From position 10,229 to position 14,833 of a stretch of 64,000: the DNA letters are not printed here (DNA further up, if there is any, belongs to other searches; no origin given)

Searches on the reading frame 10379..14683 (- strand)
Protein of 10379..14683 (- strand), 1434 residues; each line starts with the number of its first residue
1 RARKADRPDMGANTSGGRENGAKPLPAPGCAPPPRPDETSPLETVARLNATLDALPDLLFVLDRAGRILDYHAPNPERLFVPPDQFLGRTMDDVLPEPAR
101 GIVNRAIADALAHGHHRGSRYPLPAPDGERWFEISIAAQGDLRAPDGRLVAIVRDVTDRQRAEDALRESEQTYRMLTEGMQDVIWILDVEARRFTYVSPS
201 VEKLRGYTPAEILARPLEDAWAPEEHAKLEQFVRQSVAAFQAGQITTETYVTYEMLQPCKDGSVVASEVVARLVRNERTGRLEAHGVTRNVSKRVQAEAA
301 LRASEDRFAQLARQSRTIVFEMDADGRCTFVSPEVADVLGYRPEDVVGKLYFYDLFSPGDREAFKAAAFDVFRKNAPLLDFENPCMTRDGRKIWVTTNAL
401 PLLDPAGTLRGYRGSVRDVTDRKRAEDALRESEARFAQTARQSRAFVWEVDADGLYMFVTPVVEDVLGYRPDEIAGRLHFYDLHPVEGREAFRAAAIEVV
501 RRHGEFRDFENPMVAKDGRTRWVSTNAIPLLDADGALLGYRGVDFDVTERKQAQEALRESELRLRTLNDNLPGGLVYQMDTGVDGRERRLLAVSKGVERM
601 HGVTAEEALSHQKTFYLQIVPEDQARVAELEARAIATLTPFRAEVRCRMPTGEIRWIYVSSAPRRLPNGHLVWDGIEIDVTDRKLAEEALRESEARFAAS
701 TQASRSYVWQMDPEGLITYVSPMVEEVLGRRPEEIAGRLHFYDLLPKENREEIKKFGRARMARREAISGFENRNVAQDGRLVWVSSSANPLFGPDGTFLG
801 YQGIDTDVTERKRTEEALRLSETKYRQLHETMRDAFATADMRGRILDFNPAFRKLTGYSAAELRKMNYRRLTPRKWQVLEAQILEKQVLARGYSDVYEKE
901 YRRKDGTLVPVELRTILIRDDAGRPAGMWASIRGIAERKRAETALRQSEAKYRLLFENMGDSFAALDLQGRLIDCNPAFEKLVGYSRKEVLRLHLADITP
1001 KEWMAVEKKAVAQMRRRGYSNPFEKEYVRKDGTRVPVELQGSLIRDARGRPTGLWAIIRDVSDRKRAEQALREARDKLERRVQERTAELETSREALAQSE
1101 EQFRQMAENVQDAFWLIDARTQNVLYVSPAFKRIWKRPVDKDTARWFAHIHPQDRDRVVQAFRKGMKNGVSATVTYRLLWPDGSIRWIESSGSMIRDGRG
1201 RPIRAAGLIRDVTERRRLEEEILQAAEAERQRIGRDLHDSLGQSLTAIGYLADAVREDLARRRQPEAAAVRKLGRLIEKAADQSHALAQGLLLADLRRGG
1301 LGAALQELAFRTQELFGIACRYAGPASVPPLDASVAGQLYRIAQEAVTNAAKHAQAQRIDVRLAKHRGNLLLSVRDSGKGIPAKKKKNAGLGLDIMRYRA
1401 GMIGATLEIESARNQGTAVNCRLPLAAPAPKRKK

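Call 28: search_protein_families(library=pfam, proteins=[window:10379-14683:-], max_evalue=0.001)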
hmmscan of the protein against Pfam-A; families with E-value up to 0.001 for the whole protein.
window:10379-14683:- (1434 aa): 10 families
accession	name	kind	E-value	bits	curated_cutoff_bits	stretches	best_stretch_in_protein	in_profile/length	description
PF00989.32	PAS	-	1.4e-96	318.6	22.6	7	951-1061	2-113/113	PAS fold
PF08448.16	PAS_4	-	1.2e-93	309.2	23.1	7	52-161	1-110/110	PAS fold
PF08447.18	PAS_3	-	3.2e-91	300.2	25.6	8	1125-1208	2-88/89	PAS fold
PF13426.13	PAS_9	-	1.7e-89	295.3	27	7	963-1063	4-103/103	PAS domain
PF13188.13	PAS_8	-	1.3e-42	142.8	21.8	3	950-991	1-43/65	PAS domain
PF02518.31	HATPase_c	-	4.1e-15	56.6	26.4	1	1338-1426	5-110/111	Histidine kinase-, DNA gyrase B-, and HSP90-like ATPase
PF07730.19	HisKA_3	-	1.4e-09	38.8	24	1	1229-1291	1-63/68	Histidine kinase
PF13581.12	HATPase_c_2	-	3.3e-06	27.6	27.4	1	1331-1392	24-101/127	Histidine kinase-like ATPase domain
PF12860.13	PAS_7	-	4.3e-05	24.1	27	0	956-1068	1-114/115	PAS fold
PF18212.7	ZNRF_3_ecto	-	0.0009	19.7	26.2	0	1052-1082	48-77/105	ZNRF-3 Ectodomain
